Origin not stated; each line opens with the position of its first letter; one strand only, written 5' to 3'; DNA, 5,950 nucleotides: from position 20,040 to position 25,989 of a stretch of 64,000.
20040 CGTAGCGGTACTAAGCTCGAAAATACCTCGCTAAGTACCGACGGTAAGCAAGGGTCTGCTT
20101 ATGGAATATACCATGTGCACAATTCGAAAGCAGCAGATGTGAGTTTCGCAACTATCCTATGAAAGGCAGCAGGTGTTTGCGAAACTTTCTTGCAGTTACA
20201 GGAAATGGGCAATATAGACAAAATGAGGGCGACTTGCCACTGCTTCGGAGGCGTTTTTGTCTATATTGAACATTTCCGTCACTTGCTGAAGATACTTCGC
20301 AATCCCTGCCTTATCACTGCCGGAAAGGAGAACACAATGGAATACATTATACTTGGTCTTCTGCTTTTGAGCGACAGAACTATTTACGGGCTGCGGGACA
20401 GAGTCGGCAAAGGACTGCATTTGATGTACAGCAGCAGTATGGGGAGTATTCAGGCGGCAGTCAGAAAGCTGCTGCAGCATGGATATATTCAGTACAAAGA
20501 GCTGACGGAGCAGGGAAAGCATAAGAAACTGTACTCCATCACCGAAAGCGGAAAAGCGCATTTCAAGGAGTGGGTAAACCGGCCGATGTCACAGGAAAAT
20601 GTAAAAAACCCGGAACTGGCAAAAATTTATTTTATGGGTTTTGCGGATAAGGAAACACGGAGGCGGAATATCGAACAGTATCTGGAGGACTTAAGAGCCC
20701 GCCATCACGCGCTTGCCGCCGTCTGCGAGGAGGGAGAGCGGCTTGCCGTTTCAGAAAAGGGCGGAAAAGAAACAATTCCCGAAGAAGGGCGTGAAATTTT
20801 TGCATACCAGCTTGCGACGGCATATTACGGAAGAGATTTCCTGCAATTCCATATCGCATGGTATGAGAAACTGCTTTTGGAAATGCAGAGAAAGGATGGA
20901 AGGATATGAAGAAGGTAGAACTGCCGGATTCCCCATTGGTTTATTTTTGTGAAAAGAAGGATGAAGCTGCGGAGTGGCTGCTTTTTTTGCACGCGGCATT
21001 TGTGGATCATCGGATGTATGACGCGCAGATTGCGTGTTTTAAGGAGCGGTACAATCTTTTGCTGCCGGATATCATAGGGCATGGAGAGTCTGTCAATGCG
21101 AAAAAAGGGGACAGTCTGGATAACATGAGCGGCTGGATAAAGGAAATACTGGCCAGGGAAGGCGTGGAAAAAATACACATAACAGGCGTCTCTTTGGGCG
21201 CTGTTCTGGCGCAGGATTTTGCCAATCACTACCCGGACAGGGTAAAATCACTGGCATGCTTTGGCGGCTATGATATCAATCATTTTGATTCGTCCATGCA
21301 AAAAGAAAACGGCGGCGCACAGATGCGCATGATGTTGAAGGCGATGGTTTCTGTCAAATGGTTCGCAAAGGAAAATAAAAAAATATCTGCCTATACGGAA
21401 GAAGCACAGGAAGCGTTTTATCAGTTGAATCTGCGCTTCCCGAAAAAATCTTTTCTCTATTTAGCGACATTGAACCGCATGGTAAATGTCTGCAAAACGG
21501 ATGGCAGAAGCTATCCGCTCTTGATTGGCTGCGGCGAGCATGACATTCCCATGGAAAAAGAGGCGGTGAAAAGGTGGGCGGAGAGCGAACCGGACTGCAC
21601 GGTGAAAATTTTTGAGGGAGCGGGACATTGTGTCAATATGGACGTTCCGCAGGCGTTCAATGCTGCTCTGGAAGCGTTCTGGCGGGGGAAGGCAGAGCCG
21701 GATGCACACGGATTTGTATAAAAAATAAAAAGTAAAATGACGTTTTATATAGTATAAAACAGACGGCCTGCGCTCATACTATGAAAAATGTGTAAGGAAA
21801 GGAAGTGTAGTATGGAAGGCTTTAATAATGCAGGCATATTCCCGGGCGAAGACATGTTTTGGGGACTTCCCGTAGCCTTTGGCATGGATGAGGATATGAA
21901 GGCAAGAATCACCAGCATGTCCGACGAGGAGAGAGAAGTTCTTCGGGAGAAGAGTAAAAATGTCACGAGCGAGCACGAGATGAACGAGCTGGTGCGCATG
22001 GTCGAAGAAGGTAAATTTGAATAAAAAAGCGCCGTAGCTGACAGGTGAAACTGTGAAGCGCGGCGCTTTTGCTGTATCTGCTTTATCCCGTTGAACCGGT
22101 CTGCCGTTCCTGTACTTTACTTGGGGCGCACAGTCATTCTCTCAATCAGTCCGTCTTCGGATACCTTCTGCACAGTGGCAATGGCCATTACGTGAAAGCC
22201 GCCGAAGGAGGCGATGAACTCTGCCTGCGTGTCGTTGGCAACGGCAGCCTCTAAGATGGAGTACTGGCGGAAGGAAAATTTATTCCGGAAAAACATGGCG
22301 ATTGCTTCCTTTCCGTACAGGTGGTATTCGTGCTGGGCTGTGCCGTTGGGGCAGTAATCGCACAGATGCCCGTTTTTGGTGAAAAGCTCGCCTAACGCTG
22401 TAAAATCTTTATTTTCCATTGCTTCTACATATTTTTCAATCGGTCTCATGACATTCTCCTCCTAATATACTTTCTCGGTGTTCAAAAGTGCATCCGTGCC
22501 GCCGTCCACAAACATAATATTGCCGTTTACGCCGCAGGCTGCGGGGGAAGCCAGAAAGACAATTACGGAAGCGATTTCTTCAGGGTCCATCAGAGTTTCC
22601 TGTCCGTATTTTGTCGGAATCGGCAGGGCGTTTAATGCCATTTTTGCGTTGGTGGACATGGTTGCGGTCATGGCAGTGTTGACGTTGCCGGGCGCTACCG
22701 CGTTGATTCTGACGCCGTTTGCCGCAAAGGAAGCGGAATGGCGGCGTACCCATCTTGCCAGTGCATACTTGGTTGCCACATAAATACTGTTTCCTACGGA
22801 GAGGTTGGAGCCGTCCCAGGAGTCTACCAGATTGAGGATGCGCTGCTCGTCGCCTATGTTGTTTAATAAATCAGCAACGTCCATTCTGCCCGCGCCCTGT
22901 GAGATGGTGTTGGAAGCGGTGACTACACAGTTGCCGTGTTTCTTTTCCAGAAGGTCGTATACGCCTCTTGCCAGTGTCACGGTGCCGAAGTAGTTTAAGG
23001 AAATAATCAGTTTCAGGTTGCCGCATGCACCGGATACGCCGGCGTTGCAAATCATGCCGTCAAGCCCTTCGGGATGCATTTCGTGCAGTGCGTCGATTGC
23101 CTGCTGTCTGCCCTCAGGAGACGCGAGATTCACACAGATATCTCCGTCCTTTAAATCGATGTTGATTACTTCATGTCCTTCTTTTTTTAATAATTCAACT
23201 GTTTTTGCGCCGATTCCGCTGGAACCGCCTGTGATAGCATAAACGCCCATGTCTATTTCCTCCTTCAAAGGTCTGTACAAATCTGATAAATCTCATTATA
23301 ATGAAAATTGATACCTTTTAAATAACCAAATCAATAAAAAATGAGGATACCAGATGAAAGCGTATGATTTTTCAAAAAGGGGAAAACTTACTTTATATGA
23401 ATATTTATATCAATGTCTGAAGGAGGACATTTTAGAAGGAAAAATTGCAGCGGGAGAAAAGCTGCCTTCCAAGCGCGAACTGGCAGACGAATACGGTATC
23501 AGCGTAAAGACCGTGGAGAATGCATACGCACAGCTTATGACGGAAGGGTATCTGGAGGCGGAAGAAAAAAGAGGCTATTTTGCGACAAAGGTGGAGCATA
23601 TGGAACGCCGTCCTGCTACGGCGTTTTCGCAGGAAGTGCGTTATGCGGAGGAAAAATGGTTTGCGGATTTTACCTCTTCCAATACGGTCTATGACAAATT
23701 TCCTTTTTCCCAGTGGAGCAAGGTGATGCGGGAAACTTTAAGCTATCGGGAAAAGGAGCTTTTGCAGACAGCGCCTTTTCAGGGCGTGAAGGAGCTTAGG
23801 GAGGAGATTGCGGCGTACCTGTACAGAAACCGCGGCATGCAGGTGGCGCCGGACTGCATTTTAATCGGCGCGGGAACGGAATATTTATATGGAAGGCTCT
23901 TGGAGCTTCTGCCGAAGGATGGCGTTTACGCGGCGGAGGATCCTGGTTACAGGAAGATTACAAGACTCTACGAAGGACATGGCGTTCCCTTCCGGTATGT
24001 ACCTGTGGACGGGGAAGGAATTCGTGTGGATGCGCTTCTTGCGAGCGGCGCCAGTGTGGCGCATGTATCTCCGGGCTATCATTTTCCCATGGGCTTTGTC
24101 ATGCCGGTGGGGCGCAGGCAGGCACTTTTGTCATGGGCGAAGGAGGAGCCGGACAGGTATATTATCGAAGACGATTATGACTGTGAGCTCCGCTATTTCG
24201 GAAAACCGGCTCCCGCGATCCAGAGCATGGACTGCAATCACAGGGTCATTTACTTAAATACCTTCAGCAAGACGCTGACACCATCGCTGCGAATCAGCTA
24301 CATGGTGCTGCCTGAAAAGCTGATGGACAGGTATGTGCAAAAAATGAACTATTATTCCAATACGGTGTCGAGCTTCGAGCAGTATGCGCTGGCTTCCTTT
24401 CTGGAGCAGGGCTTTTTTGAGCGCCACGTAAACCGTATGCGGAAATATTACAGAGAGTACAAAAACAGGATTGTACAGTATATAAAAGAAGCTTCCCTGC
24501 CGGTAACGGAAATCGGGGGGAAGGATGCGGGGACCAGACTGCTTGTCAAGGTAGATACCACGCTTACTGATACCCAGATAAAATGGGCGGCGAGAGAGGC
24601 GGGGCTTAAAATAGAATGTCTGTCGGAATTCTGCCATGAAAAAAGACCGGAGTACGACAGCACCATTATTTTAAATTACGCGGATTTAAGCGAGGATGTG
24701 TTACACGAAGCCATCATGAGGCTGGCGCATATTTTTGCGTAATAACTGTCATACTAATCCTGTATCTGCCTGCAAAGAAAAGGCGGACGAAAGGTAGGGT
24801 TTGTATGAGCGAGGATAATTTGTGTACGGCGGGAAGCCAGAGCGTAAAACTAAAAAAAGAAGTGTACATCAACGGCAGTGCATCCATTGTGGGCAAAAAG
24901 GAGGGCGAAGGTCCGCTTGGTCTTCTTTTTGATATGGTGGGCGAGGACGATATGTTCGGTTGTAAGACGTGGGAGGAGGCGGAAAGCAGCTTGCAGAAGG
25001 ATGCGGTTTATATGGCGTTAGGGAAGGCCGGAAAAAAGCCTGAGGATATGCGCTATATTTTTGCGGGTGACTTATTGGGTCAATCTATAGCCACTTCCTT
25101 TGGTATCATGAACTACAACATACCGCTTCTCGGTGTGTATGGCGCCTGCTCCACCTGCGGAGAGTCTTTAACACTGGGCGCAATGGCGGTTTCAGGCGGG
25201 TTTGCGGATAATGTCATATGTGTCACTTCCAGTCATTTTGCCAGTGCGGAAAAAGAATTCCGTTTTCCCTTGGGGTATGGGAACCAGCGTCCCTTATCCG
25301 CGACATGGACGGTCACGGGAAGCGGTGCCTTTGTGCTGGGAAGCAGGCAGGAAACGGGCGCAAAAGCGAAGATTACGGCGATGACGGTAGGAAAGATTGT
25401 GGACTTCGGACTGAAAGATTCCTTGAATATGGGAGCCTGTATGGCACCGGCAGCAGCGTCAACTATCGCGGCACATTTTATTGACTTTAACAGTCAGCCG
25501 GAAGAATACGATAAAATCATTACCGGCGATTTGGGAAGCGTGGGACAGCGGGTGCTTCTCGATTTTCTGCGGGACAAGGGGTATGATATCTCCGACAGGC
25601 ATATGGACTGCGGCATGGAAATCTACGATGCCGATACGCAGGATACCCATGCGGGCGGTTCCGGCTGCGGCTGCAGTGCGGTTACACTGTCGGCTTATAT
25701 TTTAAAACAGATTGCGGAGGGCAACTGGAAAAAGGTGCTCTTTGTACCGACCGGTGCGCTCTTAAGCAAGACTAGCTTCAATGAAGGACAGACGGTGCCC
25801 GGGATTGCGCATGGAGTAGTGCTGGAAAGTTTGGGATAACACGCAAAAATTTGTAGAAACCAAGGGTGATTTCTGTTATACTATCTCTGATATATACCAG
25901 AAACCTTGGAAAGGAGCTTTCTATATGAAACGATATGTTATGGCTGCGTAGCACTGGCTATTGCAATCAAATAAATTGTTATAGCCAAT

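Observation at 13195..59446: Unclassified family of ~200-bp long-hairpin repeats with conserved termini, conserved core and compensatory stem substitutions (5 full copies in 64 kb)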

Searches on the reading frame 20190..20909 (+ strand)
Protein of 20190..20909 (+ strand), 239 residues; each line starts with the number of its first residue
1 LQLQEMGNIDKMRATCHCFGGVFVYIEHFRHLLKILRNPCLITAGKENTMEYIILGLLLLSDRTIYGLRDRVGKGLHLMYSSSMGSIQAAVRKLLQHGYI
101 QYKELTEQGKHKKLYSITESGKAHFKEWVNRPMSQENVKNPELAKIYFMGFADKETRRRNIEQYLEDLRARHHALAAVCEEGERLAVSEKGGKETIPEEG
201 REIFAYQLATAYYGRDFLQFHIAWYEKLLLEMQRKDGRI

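Call 10: search_protein_families(library=pfam, proteins=[window:20190-20909:+])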
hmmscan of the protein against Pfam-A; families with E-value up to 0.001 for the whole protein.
window:20190-20909:+ (239 aa): 3 families
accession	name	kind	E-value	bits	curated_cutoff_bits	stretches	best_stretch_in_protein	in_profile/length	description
PF03551.20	PadR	-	1.1e-06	29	27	1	54-126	1-74/75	Transcriptional regulator PadR-like family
PF13601.12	HTH_34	-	5.9e-06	26.8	27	1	83-129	27-73/80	Winged helix DNA-binding domain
PF10400.15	Vir_act_alpha_C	-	6.8e-06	27.1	22.4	1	138-229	1-74/78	Virulence activator alpha C-term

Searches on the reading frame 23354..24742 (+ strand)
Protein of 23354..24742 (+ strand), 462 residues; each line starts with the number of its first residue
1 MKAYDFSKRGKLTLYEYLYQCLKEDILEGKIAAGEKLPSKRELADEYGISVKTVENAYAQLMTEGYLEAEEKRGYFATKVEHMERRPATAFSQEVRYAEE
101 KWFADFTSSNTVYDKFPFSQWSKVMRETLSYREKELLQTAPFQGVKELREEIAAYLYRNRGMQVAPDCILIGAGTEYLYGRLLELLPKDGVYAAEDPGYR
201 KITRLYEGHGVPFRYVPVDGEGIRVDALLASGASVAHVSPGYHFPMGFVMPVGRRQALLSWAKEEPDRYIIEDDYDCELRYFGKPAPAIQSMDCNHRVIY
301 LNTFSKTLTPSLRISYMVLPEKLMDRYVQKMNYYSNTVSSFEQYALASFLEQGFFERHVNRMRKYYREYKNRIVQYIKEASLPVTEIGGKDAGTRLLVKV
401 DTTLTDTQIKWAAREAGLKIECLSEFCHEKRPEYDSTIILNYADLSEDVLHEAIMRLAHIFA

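Call 34: search_protein_families(library=pfam, proteins=[window:23354-24742:+], max_evalue=0.00001)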
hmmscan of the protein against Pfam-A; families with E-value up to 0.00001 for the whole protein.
window:23354-24742:+ (462 aa): 2 families
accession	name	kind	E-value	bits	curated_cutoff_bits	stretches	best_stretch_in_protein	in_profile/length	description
PF00392.27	GntR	-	7.9e-17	61.1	27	1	14-76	1-63/64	Bacterial regulatory proteins, gntR family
PF00155.27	Aminotran_1_2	-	7.2e-14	52.2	19.7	1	117-386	18-299/361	Aminotransferase class I and II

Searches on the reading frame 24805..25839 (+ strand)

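Call 34: search_protein_families(library=pfam, proteins=[window:24805-25839:+], max_evalue=0.00001)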
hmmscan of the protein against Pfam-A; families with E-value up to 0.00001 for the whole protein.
window:24805-25839:+ (344 aa): 1 family
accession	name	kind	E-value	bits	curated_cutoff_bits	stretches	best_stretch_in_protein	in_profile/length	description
PF07451.17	SpoVAD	-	1.5e-144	481.3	22.1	1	10-341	1-329/329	Stage V sporulation protein AD (SpoVAD)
